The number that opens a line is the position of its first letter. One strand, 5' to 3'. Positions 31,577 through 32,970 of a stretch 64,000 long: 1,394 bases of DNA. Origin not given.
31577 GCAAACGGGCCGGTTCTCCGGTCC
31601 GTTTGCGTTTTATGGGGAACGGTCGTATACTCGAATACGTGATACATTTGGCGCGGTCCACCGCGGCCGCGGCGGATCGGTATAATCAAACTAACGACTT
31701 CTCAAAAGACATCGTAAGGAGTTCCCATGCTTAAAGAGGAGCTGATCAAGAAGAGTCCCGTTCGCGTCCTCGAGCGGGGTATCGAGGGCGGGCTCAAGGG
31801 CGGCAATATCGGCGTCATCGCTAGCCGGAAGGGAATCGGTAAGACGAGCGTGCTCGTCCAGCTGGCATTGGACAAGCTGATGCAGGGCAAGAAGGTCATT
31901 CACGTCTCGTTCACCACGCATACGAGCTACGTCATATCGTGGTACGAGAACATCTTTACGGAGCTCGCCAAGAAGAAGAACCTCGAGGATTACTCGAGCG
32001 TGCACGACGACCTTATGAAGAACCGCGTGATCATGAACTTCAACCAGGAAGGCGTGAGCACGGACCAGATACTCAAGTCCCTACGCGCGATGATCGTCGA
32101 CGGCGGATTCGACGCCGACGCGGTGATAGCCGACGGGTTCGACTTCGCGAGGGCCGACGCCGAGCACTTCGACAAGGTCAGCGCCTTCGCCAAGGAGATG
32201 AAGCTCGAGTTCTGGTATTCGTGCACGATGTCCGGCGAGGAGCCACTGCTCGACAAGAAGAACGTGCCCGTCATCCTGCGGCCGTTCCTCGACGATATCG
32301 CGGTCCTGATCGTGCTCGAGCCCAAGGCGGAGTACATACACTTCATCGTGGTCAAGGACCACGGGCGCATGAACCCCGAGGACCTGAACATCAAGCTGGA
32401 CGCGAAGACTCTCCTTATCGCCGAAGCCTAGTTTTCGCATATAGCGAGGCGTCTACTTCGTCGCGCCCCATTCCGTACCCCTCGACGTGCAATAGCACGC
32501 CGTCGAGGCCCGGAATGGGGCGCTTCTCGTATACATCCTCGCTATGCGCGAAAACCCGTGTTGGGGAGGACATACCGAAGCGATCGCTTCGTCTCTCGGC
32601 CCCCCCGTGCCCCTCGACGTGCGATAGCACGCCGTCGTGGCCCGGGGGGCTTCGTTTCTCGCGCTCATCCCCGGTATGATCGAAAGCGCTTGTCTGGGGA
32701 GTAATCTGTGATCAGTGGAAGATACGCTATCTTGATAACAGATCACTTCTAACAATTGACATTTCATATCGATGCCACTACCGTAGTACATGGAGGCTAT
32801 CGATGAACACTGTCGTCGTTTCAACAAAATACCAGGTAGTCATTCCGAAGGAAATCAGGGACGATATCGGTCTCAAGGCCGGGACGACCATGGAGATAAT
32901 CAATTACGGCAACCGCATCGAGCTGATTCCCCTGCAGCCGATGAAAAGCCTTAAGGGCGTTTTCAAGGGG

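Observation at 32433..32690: Two tandem ~125-nt long hairpins with a conserved apex and compensatory stem replacement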

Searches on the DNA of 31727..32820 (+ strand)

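Call 32: search_rna_families(source=window, start=32380, end=32820, threshold=evalue, max_evalue=10)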
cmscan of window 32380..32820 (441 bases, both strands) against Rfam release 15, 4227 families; matches with E-value up to 10: 5.
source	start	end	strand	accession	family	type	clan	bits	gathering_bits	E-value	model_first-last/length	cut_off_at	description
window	32706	32769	-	RF01299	SNORD2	Gene; snRNA; snoRNA; CD-box;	CL00072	16.9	37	1.9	1-69/69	no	Small nucleolar RNA SNORD2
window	32461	32525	-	RF04011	mir-8515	Gene; miRNA;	-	16.8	100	1.8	1-92/92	no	mir-8515 microRNA precursor family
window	32463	32523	-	RF03406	mir-3099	Gene; miRNA;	-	14.7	95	5.6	1-84/84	no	mir-3099 microRNA precursor family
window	32694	32753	+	RF00644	mir-27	Gene; miRNA;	-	13.5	48.5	3.1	1-80/80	no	mir-27 microRNA precursor family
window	32662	32746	-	RF01930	bxd_2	Gene; lncRNA;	-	11.5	80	3.8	1-91/91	no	Bithoraxoid conserved region 2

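Call 45: build_rna_model(alignment_id=A2)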
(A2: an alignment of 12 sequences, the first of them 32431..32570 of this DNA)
Model R1 built from alignment A2 (12 sequences, 161 columns); structure: RNAalifold consensus.
model positions 140; base pairs 36; branch points 1; effective number of sequences 1.41; information 0.59 bits per position. Calibrated on 0.2 Mb of random sequence (short: E-values are rough).
structure used (alignment columns):
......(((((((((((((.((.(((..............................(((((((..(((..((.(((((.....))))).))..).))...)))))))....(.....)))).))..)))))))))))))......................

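Call 47: search_with_rna_model(model_id=R1, sources=[L102, L103, L104, L105, L106, L107, L108, L109, L110, L111, L112, L113, L114, L115, L116, L117, L118, L119, L120, L121, L122, L123, L124, L125, L126, L127, L128, L129, L130, L131, L132, L133, L134, L135, L136, L137, L138, L139, L140, L141, L142, L143, L144, L145, L146, L147, L148, L149, L150, L151, L152, L153, L154, L155, L156, L157, L158, L159, L160, L161, L162, L163, L164, L165, L166, L167, L168, L169, L170, L171, L172, L173, L174, L175, L176, L177, L178, L179, L180, L181, L182, L183, L184, L185, L186, L187, L188, L189, L190, L191, L192, L193, L194, L195, L196, L197, L198, L199, L200, L201], max_evalue=1)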
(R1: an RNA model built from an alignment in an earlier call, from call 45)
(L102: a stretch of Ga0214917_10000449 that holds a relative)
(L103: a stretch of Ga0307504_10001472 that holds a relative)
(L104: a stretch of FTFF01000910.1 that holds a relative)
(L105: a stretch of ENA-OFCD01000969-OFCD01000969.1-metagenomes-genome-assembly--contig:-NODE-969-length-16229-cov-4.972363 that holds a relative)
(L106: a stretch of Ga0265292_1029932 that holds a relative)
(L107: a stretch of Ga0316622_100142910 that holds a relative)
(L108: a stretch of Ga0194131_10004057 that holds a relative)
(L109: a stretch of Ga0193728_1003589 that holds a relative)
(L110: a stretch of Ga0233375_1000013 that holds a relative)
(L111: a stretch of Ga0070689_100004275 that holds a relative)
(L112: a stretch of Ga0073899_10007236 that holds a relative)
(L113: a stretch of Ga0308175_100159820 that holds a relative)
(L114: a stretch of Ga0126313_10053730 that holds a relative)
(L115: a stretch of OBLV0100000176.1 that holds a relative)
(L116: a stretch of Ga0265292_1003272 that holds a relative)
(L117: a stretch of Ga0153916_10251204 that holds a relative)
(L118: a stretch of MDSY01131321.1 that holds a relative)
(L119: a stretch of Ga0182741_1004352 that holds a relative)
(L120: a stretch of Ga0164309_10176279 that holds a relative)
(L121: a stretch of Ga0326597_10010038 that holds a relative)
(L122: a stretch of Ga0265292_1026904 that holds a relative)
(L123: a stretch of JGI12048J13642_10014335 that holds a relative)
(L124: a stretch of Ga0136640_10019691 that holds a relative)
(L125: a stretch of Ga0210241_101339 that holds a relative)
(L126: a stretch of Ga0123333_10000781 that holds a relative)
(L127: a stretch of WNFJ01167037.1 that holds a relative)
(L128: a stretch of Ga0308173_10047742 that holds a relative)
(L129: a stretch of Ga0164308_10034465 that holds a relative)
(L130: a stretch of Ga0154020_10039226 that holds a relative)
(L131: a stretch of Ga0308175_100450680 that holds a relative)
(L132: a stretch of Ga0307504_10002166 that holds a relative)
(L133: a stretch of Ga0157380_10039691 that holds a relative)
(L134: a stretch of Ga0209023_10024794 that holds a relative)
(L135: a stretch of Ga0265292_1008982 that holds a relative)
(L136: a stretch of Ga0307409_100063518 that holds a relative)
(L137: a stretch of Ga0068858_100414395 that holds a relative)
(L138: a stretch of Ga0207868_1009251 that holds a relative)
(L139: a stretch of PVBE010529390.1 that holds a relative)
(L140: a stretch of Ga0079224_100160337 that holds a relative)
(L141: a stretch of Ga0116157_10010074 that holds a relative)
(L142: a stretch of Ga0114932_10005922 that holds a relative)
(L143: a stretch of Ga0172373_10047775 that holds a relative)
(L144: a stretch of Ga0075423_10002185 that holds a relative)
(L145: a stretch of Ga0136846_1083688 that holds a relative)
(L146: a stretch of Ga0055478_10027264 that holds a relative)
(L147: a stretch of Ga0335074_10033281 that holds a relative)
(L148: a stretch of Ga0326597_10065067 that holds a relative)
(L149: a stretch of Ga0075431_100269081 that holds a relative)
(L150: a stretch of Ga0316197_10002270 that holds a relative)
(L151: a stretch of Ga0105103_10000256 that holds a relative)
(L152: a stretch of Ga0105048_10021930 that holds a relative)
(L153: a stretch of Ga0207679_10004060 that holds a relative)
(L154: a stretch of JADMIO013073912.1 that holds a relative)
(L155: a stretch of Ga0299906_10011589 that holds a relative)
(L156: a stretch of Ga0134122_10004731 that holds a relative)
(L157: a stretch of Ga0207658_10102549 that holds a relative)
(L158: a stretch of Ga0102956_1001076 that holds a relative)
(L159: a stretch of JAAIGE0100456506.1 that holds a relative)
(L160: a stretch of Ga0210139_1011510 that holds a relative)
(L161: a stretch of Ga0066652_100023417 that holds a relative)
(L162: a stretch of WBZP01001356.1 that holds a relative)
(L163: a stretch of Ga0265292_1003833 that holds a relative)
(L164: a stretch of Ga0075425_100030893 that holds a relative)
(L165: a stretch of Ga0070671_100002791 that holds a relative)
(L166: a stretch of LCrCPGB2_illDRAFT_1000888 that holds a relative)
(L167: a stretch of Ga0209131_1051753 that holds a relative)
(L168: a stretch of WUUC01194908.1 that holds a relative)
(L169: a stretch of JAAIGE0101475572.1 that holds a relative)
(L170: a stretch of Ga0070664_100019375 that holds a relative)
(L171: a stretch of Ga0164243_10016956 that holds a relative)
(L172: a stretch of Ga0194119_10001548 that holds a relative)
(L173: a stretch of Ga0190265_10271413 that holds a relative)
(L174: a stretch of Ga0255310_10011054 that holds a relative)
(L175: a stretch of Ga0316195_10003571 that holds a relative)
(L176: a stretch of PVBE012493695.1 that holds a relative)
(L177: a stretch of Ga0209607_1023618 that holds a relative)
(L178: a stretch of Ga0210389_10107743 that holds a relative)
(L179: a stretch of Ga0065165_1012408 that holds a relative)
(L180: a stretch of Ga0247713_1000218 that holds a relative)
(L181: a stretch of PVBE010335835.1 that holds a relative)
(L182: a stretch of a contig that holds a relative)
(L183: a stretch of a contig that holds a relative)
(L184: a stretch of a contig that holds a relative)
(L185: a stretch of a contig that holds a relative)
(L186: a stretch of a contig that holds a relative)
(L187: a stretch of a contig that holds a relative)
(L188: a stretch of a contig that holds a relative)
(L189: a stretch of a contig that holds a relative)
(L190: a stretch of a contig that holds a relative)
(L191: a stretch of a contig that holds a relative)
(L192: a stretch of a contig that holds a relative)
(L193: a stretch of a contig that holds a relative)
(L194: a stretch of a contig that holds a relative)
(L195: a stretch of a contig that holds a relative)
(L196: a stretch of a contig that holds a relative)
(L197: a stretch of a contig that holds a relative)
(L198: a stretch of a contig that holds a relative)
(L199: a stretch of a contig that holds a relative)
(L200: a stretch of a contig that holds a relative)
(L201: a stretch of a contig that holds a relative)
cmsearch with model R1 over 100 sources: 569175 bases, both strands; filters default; matches with E-value up to 1: 99.
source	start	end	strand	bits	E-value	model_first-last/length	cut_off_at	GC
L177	1065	1204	+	143.5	1.7e-32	1-140/140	no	0.59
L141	3871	4023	-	137.3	5.5e-31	1-140/140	no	0.63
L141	3886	4038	+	46.3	1.2e-08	1-140/140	no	0.64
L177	1050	1189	-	45.2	2.3e-08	1-140/140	no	0.61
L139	2760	2872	+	31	7e-05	1-140/140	no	0.7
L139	1165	1308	+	27.1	0.00064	1-140/140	no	0.65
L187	1635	1677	-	26.2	0.0011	42-84/140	no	0.72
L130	2769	2875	-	25.7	0.0014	10-116/140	no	0.69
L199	2836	2959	-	25.6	0.0015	1-140/140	no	0.65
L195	4253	4332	+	25.6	0.0015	17-109/140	no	0.74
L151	1661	1695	-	25.3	0.0018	46-80/140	no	0.71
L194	7381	7412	-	24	0.0037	48-79/140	no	0.88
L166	2155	2203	-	24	0.0037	39-87/140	no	0.8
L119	384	473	-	23.4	0.005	17-109/140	no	0.79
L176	2520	2644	+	22.3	0.0097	1-140/140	no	0.68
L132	475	525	+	21.9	0.012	39-87/140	no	0.78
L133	1510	1540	-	21.7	0.013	48-78/140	no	0.77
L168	1438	1482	+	21.2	0.018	42-84/140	no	0.76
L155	4604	4643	+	21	0.02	44-82/140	no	0.8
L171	3111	3170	-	20.2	0.031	30-98/140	no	0.73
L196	1808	1847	-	20.1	0.034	43-83/140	no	0.7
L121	4053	4078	-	20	0.034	50-75/140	no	0.73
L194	7544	7647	+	20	0.034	7-120/140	no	0.77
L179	1581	1607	+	19.9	0.038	50-76/140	no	0.67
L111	3814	3951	-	19.8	0.04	1-140/140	no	0.68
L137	667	804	-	19.8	0.04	1-140/140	no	0.68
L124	1346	1372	-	19.7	0.041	50-76/140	no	0.74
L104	10138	10185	-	19.7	0.041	39-87/140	no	0.79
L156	8290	8427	+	19.4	0.05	1-140/140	no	0.69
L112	4392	4422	-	19.3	0.05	48-78/140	no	0.74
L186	2549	2586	+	19.3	0.051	44-82/140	no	0.68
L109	1581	1624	+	19.3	0.051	41-85/140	no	0.75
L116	7258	7290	+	19.3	0.052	48-79/140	no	0.73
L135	4335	4367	-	19.3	0.052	48-79/140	no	0.73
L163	111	143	+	19.3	0.052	48-79/140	no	0.73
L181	10980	11042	-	19.3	0.052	21-104/140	no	0.7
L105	836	862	+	19.2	0.056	50-76/140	no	0.74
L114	2054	2080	+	19.2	0.056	50-76/140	no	0.74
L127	1671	1697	+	19.2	0.056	50-76/140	no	0.74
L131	430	456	-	19.2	0.056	50-76/140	no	0.74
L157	518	544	+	19.2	0.056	50-76/140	no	0.74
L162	3043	3069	-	19.2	0.056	50-76/140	no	0.74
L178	1648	1674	+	19.2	0.056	50-76/140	no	0.74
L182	1864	1890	+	19.2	0.056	50-76/140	no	0.74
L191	1568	1594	+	19.2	0.056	50-76/140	no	0.74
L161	3487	3513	-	19.2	0.056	50-76/140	no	0.74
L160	429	455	-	19.1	0.057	50-76/140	no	0.74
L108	271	326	-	19.1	0.059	38-98/140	no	0.73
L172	6237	6292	-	19.1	0.059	38-98/140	no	0.73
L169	2285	2310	-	19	0.061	50-75/140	no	0.69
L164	1390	1415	-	18.9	0.067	50-75/140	no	0.77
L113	1390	1416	+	18.8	0.067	50-76/140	no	0.74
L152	8461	8486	-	18.5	0.08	50-75/140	no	0.77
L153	4947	4986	+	18.4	0.088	44-82/140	no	0.82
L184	136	173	-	18.2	0.095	45-81/140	no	0.74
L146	939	964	+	18.2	0.099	50-75/140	no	0.73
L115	3305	3442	+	18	0.11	1-140/140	no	0.69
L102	3105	3130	-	17.8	0.12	50-75/140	no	0.69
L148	4200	4226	+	17.8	0.12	50-76/140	no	0.7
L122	140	199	+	17.7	0.13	24-101/140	no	0.72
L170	570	716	-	17.7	0.13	1-140/140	no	0.66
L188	395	438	-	17.7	0.13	41-85/140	no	0.73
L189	3435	3461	-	17.6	0.14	50-76/140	no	0.74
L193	4553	4579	-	17.6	0.14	50-76/140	no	0.74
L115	1369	1392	-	17.6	0.14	51-74/140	no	0.71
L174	177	203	+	17.6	0.14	50-76/140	no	0.7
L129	1281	1307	-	17.3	0.16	50-76/140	no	0.7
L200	1643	1669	+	17.3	0.16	50-76/140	no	0.7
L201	2163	2189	+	17.3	0.16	50-76/140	no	0.7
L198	3122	3165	+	17.3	0.16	43-83/140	no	0.82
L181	4109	4160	+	17.3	0.16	39-87/140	no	0.73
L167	960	986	-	17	0.19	50-76/140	no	0.67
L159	429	455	+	17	0.19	50-76/140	no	0.7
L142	1808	1856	+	16.6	0.24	39-87/140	no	0.8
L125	10474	10497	-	16.6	0.24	51-74/140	no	0.71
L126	3358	3444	-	16.1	0.32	24-101/140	no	0.71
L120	1071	1096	-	16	0.34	50-75/140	no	0.73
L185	308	331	+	15.7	0.4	51-74/140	no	0.75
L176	1973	2000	+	15.5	0.44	50-76/140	no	0.75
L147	3998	4021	+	15.5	0.45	51-74/140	no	0.71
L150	13262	13287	+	15.4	0.46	50-75/140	no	0.69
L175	6355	6380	+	15.4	0.46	50-75/140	no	0.69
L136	722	745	-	15.3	0.5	51-74/140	no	0.71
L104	10138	10185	+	15.3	0.5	39-87/140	no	0.79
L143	18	49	-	15.2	0.51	48-78/140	no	0.66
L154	3210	3237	+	15.2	0.53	50-75/140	no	0.61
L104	2449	2512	+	15.2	0.54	36-98/140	no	0.78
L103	212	235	+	15.1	0.55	51-74/140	no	0.67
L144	1909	1932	+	15.1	0.55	51-74/140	no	0.67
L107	1508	1597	+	15.1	0.56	21-105/140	no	0.73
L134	567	590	-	15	0.59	51-74/140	no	0.71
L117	985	1008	-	15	0.6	51-74/140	no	0.75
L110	7643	7666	+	14.8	0.66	51-74/140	no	0.79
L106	6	39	+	14.7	0.71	48-80/140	no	0.74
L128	799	822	-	14.6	0.75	51-74/140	no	0.71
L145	101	124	+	14.6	0.75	51-74/140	no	0.71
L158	3258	3283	-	14.6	0.76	51-74/140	no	0.69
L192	1105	1128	+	14.5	0.76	51-74/140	no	0.67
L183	347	372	+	14.3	0.86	50-76/140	no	0.73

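Call 52: search_dna_similar(query=window:32431-32700:+, collection=plasmids, mode=distant, max_evalue=0.01)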
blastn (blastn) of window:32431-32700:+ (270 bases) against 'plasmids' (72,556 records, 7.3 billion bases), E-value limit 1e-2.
No match.

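Call 55: search_with_rna_model(model_id=R1, sources=[window, L007, L010, L013, L015, L017, L020, L022, L023, L024, L025, L026, L027, L028, L029, L030, L031, L032, L033, L034, L035, L036, L037, L038, L039, L040, L041, L042, L043, L044, L045, L046, L047, L048, L049, L050, L051, L052, L053, L054, L055, L056, L057, L058, L059, L060, L061, L062, L063, L064, L065, L066, L067, L068, L069, L070, L071, L072, L073, L074, L075, L076, L077, L078, L079, L080, L081, L082, L083, L084, L085, L086, L087, L088, L089, L090, L091, L092, L093, L094, L095, L096, L097, L098, L099, L100, L101, L202, L203, L204, L205, L206, L207, L208, L209, L210, L211, L212, L213, L214], max_evalue=1)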
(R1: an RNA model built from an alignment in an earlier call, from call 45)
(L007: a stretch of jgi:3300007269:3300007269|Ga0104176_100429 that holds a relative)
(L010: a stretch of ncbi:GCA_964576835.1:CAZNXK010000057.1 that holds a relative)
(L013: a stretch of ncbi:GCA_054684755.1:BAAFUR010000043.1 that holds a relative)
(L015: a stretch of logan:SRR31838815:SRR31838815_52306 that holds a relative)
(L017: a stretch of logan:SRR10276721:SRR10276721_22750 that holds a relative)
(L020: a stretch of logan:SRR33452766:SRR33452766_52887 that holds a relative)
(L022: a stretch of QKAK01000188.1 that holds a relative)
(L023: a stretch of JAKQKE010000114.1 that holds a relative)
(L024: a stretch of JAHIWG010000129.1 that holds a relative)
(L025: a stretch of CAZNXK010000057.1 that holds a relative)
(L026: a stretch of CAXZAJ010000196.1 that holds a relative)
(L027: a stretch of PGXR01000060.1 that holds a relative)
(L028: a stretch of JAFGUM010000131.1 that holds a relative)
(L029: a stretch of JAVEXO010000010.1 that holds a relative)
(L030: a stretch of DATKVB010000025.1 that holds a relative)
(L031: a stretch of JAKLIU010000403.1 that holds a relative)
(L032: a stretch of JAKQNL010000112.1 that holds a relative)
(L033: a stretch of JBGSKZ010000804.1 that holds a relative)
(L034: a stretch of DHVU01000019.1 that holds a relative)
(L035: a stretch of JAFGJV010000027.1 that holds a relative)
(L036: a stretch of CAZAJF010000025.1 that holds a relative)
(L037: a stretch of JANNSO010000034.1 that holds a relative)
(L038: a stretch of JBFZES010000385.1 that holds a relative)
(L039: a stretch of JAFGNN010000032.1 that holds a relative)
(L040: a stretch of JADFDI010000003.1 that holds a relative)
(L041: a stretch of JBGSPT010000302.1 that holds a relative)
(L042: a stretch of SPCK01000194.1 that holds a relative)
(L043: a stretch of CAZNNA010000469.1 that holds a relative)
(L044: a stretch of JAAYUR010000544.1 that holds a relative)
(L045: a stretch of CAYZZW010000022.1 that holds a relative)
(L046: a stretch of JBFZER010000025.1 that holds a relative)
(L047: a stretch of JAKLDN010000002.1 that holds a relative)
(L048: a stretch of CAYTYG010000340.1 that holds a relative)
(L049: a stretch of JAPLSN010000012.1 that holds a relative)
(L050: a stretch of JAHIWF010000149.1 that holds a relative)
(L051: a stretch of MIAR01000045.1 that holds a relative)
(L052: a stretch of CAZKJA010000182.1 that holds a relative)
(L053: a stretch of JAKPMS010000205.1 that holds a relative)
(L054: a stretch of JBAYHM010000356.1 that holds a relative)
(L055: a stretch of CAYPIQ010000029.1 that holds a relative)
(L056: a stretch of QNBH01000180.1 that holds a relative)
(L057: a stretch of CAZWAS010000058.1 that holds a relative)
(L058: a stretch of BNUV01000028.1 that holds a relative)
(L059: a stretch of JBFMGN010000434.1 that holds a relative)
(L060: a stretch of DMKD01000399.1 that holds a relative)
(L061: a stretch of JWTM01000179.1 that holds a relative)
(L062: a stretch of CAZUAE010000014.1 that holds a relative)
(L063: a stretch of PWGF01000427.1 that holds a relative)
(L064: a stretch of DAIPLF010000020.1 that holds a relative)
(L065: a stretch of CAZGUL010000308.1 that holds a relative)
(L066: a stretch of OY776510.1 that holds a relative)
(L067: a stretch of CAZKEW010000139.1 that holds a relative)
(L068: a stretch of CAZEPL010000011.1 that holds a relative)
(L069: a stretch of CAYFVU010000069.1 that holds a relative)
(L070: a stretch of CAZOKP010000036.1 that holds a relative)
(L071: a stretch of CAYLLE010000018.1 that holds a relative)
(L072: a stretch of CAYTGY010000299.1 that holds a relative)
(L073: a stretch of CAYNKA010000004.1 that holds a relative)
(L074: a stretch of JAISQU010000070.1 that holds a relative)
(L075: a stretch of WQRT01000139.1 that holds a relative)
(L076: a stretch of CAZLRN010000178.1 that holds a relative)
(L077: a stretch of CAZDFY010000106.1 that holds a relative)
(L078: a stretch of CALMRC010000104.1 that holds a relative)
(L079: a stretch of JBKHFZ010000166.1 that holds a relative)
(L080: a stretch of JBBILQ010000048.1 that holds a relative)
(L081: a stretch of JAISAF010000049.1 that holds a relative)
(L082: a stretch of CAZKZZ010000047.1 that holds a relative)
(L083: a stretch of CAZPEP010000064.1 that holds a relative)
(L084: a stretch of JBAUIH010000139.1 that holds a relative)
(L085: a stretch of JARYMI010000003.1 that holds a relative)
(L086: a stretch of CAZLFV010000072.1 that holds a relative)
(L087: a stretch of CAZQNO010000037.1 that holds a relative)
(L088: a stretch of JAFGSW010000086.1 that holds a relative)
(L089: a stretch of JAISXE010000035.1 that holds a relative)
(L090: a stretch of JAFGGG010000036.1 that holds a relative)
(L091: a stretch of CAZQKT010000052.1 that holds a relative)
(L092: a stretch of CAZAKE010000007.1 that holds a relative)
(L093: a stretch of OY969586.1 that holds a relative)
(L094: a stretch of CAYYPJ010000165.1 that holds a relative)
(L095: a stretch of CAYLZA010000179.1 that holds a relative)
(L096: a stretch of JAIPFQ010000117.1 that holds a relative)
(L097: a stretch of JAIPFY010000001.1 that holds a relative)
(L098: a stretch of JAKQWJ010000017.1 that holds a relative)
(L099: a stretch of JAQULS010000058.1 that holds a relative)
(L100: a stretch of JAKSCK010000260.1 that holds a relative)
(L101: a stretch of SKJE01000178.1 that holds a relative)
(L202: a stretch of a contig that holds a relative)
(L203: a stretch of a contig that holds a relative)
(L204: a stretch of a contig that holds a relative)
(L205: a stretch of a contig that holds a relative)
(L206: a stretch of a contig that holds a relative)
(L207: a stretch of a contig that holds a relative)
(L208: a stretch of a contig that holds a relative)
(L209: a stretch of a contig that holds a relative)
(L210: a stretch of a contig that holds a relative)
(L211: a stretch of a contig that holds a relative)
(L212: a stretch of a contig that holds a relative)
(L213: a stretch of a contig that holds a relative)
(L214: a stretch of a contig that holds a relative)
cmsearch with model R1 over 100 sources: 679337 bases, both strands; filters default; matches with E-value up to 1: 37.
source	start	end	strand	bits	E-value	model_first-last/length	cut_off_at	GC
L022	3705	3845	+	163.6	2.2e-37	1-140/140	no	0.66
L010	9784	9924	+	158.5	4.2e-36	1-140/140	no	0.66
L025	3705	3845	+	158.5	4.2e-36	1-140/140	no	0.66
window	32431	32570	+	147.9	1.6e-33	1-140/140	no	0.6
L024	3705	3846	+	143.3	2.2e-32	1-140/140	no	0.62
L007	10850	11002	+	137.6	5.4e-31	1-140/140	no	0.65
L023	3705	3857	+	137.3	6.6e-31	1-140/140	no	0.63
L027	3705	3844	+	132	1.3e-29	1-140/140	no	0.6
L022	4027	4178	+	127.4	1.7e-28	1-140/140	no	0.64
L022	3851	3940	+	79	1.4e-16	19-107/140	no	0.67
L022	3690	3830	-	51.1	9.5e-10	1-140/140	no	0.67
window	32416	32555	-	49.6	2.2e-09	1-140/140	no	0.59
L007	10690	10842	-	47.8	6.2e-09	1-140/140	no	0.62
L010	9769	9909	-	46.5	1.3e-08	1-140/140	no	0.63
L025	3690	3830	-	46.5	1.3e-08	1-140/140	no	0.63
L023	3690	3842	-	46.3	1.5e-08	1-140/140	no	0.64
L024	3690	3831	-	42.5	1.3e-07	1-140/140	no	0.62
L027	3690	3829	-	40.9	3.1e-07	1-140/140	no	0.63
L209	4741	4782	-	27.4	0.00063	43-83/140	no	0.79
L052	3658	3718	+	26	0.0014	1-63/140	3'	0.62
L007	10843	10987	-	25.2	0.0022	1-140/140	no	0.65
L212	1388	1462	-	22.6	0.0094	23-102/140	no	0.71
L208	5111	5200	+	22.3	0.011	14-112/140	no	0.72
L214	1301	1363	-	20.2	0.037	21-104/140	no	0.7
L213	1909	1937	+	19.9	0.044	49-77/140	no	0.72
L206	533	559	-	19.2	0.067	50-76/140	no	0.74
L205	2468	2493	+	19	0.072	50-75/140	no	0.73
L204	5611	5636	-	18.9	0.079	50-75/140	no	0.77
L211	5128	5154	-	17.3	0.19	50-76/140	no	0.7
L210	2758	2801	+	17.3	0.2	43-83/140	no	0.82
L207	554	579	-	16.9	0.25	50-75/140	no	0.73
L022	4012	4163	-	15.7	0.48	1-140/140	no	0.62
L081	3451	3507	+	15.2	0.61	1-140/140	no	0.51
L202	63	88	+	14.9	0.73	51-74/140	no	0.73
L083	1404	1523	-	14.5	0.91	1-140/140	no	0.68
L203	1664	1692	+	14.5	0.94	50-76/140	no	0.72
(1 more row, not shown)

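Call 60: search_rna_families(sources=[L116, L122, L163, L135, L106, L139, L176, L181, L214, L142, L155, L194, L143], threshold=gathering)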
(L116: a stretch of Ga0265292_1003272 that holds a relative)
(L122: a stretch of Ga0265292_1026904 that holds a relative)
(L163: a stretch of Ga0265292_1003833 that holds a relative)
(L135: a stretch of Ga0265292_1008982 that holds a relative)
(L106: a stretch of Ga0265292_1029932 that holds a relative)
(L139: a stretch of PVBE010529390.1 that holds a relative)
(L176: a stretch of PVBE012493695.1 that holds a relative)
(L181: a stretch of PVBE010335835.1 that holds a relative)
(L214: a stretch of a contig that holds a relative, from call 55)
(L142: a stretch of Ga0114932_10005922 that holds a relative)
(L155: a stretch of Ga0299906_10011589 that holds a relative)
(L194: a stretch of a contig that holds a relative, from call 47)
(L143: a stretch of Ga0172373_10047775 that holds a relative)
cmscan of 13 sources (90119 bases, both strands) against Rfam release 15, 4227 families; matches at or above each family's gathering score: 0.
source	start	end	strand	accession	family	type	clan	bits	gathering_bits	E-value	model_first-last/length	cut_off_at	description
